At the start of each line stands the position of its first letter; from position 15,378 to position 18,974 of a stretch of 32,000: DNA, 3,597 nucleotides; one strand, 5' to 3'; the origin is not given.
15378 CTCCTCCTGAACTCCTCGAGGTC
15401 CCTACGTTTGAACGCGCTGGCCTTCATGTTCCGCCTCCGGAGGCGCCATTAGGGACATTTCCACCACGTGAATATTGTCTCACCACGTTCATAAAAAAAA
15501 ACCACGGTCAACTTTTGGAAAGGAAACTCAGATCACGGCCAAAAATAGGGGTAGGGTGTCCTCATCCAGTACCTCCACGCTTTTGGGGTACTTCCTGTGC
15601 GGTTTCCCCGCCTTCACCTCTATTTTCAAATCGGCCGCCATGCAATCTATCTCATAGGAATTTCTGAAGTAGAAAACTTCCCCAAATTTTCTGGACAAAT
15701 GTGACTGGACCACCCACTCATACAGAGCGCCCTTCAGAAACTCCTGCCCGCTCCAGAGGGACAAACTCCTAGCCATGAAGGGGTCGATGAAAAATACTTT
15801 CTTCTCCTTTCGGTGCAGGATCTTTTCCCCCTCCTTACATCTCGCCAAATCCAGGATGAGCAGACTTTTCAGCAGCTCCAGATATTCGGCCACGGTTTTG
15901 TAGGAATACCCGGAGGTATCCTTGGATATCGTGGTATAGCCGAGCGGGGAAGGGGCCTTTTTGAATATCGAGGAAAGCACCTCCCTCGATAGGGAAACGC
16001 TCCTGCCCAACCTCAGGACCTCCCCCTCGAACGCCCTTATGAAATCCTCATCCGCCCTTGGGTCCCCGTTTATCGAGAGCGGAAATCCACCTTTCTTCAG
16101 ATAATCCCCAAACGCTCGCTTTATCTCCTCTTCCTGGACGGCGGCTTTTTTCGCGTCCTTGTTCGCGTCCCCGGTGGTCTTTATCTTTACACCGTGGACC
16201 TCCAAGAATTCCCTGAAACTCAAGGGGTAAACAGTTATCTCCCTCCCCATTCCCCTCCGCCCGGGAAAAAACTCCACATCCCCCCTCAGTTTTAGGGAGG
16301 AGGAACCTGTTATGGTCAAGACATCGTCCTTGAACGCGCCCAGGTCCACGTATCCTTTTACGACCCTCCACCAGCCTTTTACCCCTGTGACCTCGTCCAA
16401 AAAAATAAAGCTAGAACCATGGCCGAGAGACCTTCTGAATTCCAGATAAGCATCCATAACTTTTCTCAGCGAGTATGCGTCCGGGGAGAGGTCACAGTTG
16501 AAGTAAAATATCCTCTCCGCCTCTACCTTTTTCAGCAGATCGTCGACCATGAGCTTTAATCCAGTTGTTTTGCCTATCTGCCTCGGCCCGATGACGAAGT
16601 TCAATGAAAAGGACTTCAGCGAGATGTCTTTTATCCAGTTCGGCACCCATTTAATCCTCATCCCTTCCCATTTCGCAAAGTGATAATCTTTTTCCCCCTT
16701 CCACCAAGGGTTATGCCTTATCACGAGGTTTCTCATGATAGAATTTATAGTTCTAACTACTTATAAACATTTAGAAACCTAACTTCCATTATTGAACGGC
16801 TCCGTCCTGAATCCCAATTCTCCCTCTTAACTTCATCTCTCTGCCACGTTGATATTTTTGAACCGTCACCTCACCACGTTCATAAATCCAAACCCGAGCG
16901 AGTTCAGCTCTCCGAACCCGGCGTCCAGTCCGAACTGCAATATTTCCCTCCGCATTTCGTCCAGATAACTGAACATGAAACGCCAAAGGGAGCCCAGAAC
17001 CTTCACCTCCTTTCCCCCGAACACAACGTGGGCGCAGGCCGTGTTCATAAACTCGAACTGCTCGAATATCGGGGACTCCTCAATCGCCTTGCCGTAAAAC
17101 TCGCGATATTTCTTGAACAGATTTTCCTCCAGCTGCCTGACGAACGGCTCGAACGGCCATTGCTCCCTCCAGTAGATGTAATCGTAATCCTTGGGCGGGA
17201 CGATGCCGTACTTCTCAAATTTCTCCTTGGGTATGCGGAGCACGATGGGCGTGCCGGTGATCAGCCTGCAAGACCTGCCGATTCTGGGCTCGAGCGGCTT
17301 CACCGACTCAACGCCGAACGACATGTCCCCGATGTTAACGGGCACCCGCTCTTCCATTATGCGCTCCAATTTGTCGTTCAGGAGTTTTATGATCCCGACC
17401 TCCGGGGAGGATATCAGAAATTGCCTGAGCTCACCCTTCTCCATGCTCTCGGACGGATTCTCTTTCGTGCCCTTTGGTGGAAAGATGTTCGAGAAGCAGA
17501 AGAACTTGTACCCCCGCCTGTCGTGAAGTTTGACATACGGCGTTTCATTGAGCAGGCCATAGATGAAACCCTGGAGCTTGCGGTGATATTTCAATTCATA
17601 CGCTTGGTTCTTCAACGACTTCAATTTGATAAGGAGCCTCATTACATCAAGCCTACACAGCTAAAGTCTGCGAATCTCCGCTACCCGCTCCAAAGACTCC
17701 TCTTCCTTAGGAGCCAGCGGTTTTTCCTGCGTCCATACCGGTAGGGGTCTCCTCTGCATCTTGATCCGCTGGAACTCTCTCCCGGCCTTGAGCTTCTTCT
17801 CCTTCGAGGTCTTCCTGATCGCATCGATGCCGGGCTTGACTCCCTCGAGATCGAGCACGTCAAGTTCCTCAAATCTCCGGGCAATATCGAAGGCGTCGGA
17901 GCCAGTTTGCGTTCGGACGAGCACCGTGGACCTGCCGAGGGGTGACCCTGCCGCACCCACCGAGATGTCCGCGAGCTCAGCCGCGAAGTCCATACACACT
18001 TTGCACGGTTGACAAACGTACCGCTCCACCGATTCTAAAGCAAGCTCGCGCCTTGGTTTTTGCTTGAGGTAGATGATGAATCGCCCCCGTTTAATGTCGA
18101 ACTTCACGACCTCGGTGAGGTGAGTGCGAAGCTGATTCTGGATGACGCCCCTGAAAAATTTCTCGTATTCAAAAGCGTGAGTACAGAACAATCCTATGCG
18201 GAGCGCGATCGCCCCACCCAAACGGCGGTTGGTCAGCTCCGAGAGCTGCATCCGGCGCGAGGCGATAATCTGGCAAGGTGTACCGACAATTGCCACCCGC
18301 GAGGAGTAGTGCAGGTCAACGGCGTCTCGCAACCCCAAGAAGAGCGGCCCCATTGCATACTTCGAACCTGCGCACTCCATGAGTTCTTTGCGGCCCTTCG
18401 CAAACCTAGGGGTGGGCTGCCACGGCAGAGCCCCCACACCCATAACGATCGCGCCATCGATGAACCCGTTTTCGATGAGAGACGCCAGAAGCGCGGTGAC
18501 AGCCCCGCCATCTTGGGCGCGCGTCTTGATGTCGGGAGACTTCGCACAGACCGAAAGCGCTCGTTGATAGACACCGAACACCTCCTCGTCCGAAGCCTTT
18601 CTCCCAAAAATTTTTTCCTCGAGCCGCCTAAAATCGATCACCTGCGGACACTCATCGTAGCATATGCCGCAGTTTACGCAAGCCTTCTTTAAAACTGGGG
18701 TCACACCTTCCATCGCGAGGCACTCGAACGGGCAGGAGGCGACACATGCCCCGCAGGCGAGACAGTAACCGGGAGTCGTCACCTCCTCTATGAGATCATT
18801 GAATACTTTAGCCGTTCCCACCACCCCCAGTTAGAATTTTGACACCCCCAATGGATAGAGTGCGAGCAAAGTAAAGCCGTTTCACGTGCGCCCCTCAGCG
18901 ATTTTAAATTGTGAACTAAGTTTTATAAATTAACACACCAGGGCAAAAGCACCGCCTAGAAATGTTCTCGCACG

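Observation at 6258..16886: Two ATPase + PD-(D/E)xK-like genes bracket the interference module inside a type I cas operon: candidate CRISPR-embedded accessory or defence modules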

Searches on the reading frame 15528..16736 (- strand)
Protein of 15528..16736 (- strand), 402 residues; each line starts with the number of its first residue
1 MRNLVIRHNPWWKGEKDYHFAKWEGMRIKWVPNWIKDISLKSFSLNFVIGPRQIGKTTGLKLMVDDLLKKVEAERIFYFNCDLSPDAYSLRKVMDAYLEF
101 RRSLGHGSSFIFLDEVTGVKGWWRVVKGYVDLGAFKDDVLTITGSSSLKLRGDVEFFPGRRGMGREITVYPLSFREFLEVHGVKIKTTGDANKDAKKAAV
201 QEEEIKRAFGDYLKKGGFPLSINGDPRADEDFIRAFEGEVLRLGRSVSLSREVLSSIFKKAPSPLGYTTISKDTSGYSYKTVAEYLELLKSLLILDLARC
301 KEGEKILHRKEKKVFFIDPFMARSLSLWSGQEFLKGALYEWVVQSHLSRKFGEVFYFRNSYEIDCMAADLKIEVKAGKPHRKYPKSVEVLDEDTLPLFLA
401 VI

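Call 5: search_protein_families(library=pfam, proteins=[window:15528-16736:-], max_evalue=0.01)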
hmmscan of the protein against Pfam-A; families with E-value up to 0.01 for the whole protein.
window:15528-16736:- (402 aa): 3 families
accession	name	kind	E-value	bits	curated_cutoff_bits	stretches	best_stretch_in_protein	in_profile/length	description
PF13173.12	AAA_14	-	9.1e-25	87.6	27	1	46-178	5-129/129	AAA domain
PF13635.12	DUF4143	-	2.1e-10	41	28.1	1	247-376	13-159/160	Domain of unknown function (DUF4143)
PF01637.24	ATPase_2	-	0.0097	16.2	33.2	0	42-82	19-58/225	ATPase domain predominantly from Archaea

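Call 6: search_protein_families(library=ncbifam, proteins=[window:15528-16736:-], max_evalue=0.01)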
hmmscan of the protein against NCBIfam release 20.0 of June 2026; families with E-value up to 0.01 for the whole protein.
window:15528-16736:- (402 aa): 0 families

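Call 15: find_encoding_contigs(protein=window:15528-16736:-, flank=10000, max_places=6)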
Protein window:15528-16736:- (402 aa): no gene with exactly this product is on record in the collection.

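Call 36: find_homologous_proteins(query=window:15528-16736:-, max_evalue=1e-10)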
Query window:15528-16736:- (402 aa): 742 proteins with E <= 1e-10 among 8000 candidates; the best 120 are listed.
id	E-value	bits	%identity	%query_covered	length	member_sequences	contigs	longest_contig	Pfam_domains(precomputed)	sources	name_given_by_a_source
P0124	1.1e-264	896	97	100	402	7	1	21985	PF13173.13,PF13635.13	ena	-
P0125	7.4e-233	791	84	100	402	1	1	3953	PF13173.13,PF13635.13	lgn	-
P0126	1.0e-225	767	81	100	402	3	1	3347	PF13173.13,PF13635.13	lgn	-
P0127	1.7e-214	730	77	100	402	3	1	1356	PF13173.13,PF13635.13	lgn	-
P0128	1.1e-212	725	76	100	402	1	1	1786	PF13173.13,PF13635.13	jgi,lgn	jgi:hypothetical protein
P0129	1.3e-205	701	74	100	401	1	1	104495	PF13173.13,PF13635.13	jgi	jgi:predicted AAA+ superfamily ATPase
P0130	7.9e-195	666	76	94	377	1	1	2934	PF13173.13,PF13635.13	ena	-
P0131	8.7e-188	642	66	100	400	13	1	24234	PF13173.13,PF13635.13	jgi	jgi:predicted AAA+ superfamily ATPase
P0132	3.6e-180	617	65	100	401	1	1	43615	PF13173.13,PF13635.13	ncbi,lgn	-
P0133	2.9e-172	591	66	94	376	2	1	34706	PF13173.13,PF13635.13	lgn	-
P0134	4.8e-170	584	62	100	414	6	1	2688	PF13173.13,PF13635.13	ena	-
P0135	2.6e-168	578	59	100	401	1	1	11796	PF13173.13,PF13635.13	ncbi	-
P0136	2.3e-165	569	59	100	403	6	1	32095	PF13173.13,PF13635.13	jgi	-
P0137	3.3e-165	568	60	100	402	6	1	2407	PF13173.13,PF13635.13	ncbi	-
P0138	4.5e-165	568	61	99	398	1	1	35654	PF13173.13,PF13635.13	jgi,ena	-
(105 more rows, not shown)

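Call 37: find_encoding_contigs(protein=P0124, flank=10000, max_places=3)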
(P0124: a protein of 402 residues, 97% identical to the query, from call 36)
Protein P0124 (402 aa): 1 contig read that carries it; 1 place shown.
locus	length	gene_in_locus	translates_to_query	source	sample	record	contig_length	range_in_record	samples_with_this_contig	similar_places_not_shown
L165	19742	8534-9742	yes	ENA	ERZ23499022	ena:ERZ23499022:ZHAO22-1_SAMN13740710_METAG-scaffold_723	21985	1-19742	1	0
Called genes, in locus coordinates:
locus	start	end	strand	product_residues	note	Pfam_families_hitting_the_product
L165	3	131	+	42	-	?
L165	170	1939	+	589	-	PF02730:AFOR_N, PF01314:AFOR_C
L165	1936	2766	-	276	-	PF13353:Fer4_12 (faint), PF04055:Radical_SAM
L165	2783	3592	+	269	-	PF04015:DUF362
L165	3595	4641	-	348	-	PF00348:polyprenyl_synt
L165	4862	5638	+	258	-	PF00590:TP_methylase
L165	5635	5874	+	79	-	PF04010:DUF357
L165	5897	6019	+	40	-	-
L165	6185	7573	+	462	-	PF04851:ResIII (faint), PF01637:ATPase_2 (faint), PF13173:AAA_14, PF13635:DUF4143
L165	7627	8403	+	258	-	PF21350:Cas6_I-A (faint), PF01881:Cas_Cas6_C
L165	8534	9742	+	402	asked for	PF13173:AAA_14, PF13635:DUF4143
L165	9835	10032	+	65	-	-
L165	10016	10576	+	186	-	PF19502:DUF6036 (weak), PF08843:AbiEii (weak)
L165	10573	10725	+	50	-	PF01881:Cas_Cas6_C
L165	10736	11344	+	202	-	PF09484:Cas_TM1802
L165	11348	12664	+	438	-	PF09484:Cas_TM1802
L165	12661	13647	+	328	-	PF05107:Cas_Cas7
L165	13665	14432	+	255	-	PF09704:Cas_Cas5d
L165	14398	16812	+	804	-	PF18019:Cas3_HD (weak), PF04851:ResIII, PF00270:DEAD, PF00271:Helicase_C (weak), PF22590:Cas3-like_C_2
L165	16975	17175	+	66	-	-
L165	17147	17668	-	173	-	PF07929:PRiA4_ORF3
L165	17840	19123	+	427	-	PF13173:AAA_14, PF13635:DUF4143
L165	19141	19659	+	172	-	PF01930:Cas_Cas4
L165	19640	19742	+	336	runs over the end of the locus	PF01867:Cas_Cas1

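Call 38: find_encoding_contigs(protein=P0129, flank=8000, max_places=2)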
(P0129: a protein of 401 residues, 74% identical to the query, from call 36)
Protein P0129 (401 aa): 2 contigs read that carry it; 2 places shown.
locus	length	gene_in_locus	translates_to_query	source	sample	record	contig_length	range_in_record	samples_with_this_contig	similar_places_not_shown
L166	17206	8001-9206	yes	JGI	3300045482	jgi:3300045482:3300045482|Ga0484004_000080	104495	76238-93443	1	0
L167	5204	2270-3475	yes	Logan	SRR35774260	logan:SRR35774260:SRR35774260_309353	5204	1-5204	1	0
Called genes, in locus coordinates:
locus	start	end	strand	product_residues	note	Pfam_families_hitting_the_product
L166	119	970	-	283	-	PF05559:DUF763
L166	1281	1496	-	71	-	PF01978:TrmB (faint)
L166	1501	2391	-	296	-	PF02749:QRPTase_N, PF01729:QRPTase_C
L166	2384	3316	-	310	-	PF02445:NadA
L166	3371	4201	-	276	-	PF01408:GFO_IDH_MocA (faint), PF03447:NAD_binding_3, PF01958:Asp_DH_C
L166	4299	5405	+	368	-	PF12704:MacB_PCD, PF02687:FtsX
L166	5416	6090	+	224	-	PF02463:SMC_N (faint), PF00005:ABC_tran, PF13304:AAA_21 (faint)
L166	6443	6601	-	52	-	PF01194:RNA_pol_N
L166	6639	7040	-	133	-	PF00380:Ribosomal_S9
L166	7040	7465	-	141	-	PF00572:Ribosomal_L13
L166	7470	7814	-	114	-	PF17135:Ribosomal_L18, PF00828:Ribosomal_L27A (weak)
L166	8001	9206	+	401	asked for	PF13173:AAA_14, PF13635:DUF4143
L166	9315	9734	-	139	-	PF13470:PIN_3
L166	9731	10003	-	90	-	PF04014:MazE_antitoxin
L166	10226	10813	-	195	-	PF01914:MarC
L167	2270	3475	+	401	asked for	PF13173:AAA_14, PF13635:DUF4143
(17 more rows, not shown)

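Call 57: search_solved_structures(query=A5, max_evalue=0.01)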
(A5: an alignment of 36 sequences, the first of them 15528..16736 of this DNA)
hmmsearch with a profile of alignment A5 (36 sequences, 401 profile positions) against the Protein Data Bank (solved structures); distinct sequences matched with E-value up to 0.01: 0.

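Call 58: search_protein_families(library=padloc, proteins=[window:15528-16736:-, L165:6185-7573:+, L165:17840-19123:+], max_evalue=0.01)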
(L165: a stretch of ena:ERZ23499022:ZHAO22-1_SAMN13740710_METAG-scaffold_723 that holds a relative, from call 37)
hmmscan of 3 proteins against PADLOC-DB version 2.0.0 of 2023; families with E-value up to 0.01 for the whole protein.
window:15528-16736:- (402 aa): 8 families
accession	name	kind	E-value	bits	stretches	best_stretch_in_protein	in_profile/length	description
PDLC04787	PDC-S01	-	2.5e-37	126.7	1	46-368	30-345/412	-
PDLC04789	PDC-S01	-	1.4e-15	55.3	1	45-318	19-267/375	-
PDLC04790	PDC-S01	-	6.7e-14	49.4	1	40-378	24-369/422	-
PDLC04786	PDC-S01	-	1.8e-13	48.1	1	48-380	25-390/439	-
PDLC04792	PDC-S01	-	7.4e-13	45.9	2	47-222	23-200/452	-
PDLC04791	PDC-S01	-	2.4e-10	37.7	1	44-160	20-136/395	-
PDLC04788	PDC-S01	-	3.5e-06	24.2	1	50-300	26-281/448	-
PDLC04140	mad8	-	0.0054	14.3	1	30-230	17-101/314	mads_8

L165:6185-7573:+ (462 aa): 11 families
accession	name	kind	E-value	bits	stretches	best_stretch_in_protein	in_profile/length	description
PDLC04787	PDC-S01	-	2.9e-72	241.8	1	26-459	12-406/412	-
PDLC04789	PDC-S01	-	1.3e-60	203.4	1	26-441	3-370/375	-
PDLC04790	PDC-S01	-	5e-50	168.4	1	25-436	12-397/422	-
PDLC04791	PDC-S01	-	2.3e-42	143.1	2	219-441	158-381/395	-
PDLC04788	PDC-S01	-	4.4e-28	96.4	1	40-446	19-417/448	-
PDLC04786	PDC-S01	-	1.9e-25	87.6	1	39-458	19-429/439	-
PDLC04792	PDC-S01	-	2.2e-19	67.4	1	39-461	18-433/452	-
PDLC02350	AbiO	-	9.6e-07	25.9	1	34-159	191-305/468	AbiO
PDLC02372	Nhi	-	1.5e-06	25.2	1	37-159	198-308/470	-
PDLC04140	mad8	-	2.3e-05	22.1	1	25-136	12-113/314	mads_8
PDLC02170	Avs5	-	0.002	14.2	1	25-65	325-365/771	-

L165:17840-19123:+ (427 aa): 6 families
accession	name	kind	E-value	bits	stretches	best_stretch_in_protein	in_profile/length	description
PDLC04787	PDC-S01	-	1.4e-108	361.4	1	25-427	9-408/412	-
PDLC04789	PDC-S01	-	1.2e-50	170.7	1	33-372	7-341/375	-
PDLC04790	PDC-S01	-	1.1e-46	157.5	1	26-370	11-366/422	-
PDLC04791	PDC-S01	-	1.9e-25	87.4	1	44-369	20-349/395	-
PDLC04786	PDC-S01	-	4.3e-22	76.5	1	46-362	23-378/439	-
PDLC04788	PDC-S01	-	8.6e-18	62.5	1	47-362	23-374/448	-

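Call 78: find_related_loci(query=A5, collection=viral_contigs, flank=6000)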
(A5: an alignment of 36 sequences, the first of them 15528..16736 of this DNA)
Query A5 (402 aa) in viral_contigs; peptide patterns used: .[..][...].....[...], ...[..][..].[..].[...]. (x = any residue, [..] = any of these).
153 stretches matched a pattern, but none encodes a relative of the query by tblastn (E <= 1e-3).

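Call 94: predict_structure(alignment_id=A5)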
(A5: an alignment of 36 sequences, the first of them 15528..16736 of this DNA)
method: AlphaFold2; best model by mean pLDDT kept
length: 402 residues; sequences in the alignment: 36
mean_pLDDT: 91.9   pTM: 0.89
mean pLDDT of the five models: 91.9, 91.8, 91.5, 90.3, 90.1
residues with pLDDT >= 90: 307; 70-90: 89; 50-70: 6; < 50: 0
segments of 3 or more residues with pLDDT < 50: none
pLDDT, mean of each block of 10 residues (from residue 1): 86 93 91 92 95 91 96 96 91 95 95 92 94 96 82 84 93 94 87 86 95 96 94 93 92 97 93 93 95 94 86 96 97 95 96 91 90 76 83 92 89
secondary structure, 60 per line:
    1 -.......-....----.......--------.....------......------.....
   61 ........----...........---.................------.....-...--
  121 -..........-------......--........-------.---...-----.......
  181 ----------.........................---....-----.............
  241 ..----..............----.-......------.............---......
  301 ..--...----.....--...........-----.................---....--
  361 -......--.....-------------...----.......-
elements in order: H2-8 H10-13 H18-24 H33-37 E44-49 H56-68 E76-80 H87-103 E110-114 H122-131 E139-144 H147-154 E166-168 H174-180 H191-215 H219-222 H228-242 H247-260 H267-272 H279-291 E295-302 E305-307 E312-316 H319-329 H335-351 E355-358 E362-367 E370-374 E388-390 H395-401

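Call 96: fold_search(model_id=the predicted structure, library=pdb)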
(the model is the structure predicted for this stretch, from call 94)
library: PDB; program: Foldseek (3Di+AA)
matches with E <= 10: 1317; with E <= 0.001: 196
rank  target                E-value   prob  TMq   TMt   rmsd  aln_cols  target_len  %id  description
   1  2qby_B                5.5e-09  1.00  0.28  0.30  13.5       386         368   13  Crystal structure of a heterodimer of Cdc6/Orc1 initiators bound to origin DNA (from S. solfataricus) (released 2007-09-11)
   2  1fnn_A                6.5e-08  1.00  0.29  0.31  15.3       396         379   12  CRYSTAL STRUCTURE OF CDC6P FROM PYROBACULUM AEROPHILUM (released 2000-10-04)
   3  2v1u_A                7.2e-08  1.00  0.32  0.33  10.6       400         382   14  STRUCTURE OF THE AEROPYRUM PERNIX ORC1 PROTEIN IN COMPLEX WITH DNA (released 2007-09-18)
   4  7tji_I                8.5e-08  1.00  0.28  0.29  16.9       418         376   12  S. cerevisiae ORC bound to 84 bp ARS1 DNA and Cdc6 (state 2) with flexible Orc6 N-terminal domain (released 2022-10-05)
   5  2fna_A                1.2e-07  1.00  0.40  0.45  10.9       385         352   15  Crystal structure of an archaeal aaa+ atpase (sso1545) from sulfolobus solfataricus p2 at 2.00 A resolution (released 2006-02-07)
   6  7tjh_I                1.8e-07  1.00  0.28  0.30  16.5       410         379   11  S. cerevisiae ORC bound to 84 bp ARS1 DNA and Cdc6 (state 1) with flexible Orc6 N-terminal domain (released 2022-10-05)
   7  5uj7_C                2.0e-07  1.00  0.31  0.32  15.8       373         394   12  Structure of the active form of human Origin Recognition Complex ATPase motor module, complex subunitS 1, 4, 5 (released 2017-02-08)
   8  7jpq_D                3.4e-07  1.00  0.30  0.30  16.4       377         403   12  ORC-O2-5: Human Origin Recognition Complex (ORC) with subunits 2,3,4,5 (released 2020-09-02)
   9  2qby_A                4.9e-07  1.00  0.35  0.38  10.1       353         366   15  Crystal structure of a heterodimer of Cdc6/Orc1 initiators bound to origin DNA (from S. solfataricus) (released 2007-09-11)
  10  7jpo_D                5.5e-07  1.00  0.28  0.28  16.6       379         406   12  ORC-O1AAA: Human Origin Recognition Complex (ORC) with dynamic/unresolved ORC2 WH (released 2020-09-02)
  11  8s0e_D                7.6e-07  1.00  0.29  0.29  17.7       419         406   13  H. sapiens OCCM bound to double stranded DNA (released 2024-10-02)
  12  9gjp_D                8.5e-07  1.00  0.33  0.31  16.9       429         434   12  OCCM maturation intermediate stalled with an Arginine Finger mutation in Mcm5: Conformer 2 (released 2025-03-05)
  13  7cte_D                9.5e-07  1.00  0.29  0.29  16.8       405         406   12  Human Origin Recognition Complex, ORC2-5 (released 2021-01-06)
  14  5uj7_D                1.2e-06  1.00  0.31  0.32  16.0       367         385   13  Structure of the active form of human Origin Recognition Complex ATPase motor module, complex subunitS 1, 4, 5 (released 2017-02-08)
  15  8dr0_C                1.3e-06  1.00  0.30  0.36  11.7       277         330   13  Closed state of RFC:PCNA bound to a 3' ss/dsDNA junction (released 2022-08-24)
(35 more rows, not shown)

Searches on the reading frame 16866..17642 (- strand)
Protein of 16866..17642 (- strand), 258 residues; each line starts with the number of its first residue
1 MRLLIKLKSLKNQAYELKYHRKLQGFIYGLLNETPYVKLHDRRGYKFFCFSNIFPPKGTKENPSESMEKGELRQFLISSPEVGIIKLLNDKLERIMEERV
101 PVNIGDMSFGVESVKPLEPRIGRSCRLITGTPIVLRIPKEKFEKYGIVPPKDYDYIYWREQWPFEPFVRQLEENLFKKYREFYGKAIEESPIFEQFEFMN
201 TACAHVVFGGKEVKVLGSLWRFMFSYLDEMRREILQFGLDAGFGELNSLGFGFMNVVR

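Call 5: search_protein_families(library=pfam, proteins=[window:16866-17642:-], max_evalue=0.01)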
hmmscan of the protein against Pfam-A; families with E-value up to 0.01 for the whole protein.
window:16866-17642:- (258 aa): 2 families
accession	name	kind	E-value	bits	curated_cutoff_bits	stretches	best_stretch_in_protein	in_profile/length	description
PF01881.21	Cas_Cas6_C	-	3.1e-15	57.6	23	1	125-256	11-125/125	CRISPR associated protein Cas6, C-terminal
PF21350.2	Cas6_I-A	-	3.6e-05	24.4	27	1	18-115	5-101/101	CRISPR-associated protein Cas6, N-terminal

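Call 6: search_protein_families(library=ncbifam, proteins=[window:16866-17642:-], max_evalue=0.01)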
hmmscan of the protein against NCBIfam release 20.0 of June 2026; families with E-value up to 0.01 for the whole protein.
window:16866-17642:- (258 aa): 1 family
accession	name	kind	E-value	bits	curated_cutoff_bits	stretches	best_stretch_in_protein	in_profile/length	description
TIGR01877.1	cas_cas6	equivalog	7.9e-29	101.5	58.65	1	38-254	1-199/200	CRISPR-associated endoribonuclease Cas6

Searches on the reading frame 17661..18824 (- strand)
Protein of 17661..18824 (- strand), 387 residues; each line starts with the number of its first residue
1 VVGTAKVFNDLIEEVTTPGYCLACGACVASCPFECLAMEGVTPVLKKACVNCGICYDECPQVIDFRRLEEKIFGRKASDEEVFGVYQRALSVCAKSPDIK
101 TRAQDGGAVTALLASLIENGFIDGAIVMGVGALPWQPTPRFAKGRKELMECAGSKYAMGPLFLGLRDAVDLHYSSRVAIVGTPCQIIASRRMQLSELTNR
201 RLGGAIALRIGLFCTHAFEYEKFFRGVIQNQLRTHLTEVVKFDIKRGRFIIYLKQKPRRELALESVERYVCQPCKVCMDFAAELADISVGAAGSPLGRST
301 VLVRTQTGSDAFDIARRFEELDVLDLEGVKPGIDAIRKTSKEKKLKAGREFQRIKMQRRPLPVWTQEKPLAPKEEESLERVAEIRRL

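Call 90: search_protein_families(library=pfam, proteins=[window:17661-18824:-], max_evalue=0.001)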
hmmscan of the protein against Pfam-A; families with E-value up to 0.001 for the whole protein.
window:17661-18824:- (387 aa): 8 families
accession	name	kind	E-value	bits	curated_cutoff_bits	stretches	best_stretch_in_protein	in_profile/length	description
PF04432.18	FrhB_FdhB_C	-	1.1e-36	126.4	23.3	1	176-323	3-144/150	Coenzyme F420 hydrogenase/dehydrogenase, beta subunit C terminus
PF04422.18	FrhB_FdhB_N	-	1.7e-20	73.4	22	1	92-162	4-74/78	Coenzyme F420 hydrogenase/dehydrogenase, beta subunit N-term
PF13746.11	Fer4_18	-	1.8e-06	28.5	27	1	17-69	57-105/114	4Fe-4S dicluster domain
PF13187.11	Fer4_9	-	3.6e-05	24.1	27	1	20-61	1-49/52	4Fe-4S dicluster domain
PF13237.11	Fer4_10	-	5e-05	23.6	25.5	0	17-60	5-53/53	4Fe-4S dicluster domain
PF12838.12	Fer4_7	-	0.00034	21.5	27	0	21-61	2-50/52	4Fe-4S dicluster domain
PF12800.12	Fer4_4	-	0.0004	20.9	24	0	20-33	3-16/17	4Fe-4S binding domain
PF00037.32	Fer4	-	0.00093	19.4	21.1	0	47-61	6-20/24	4Fe-4S binding domain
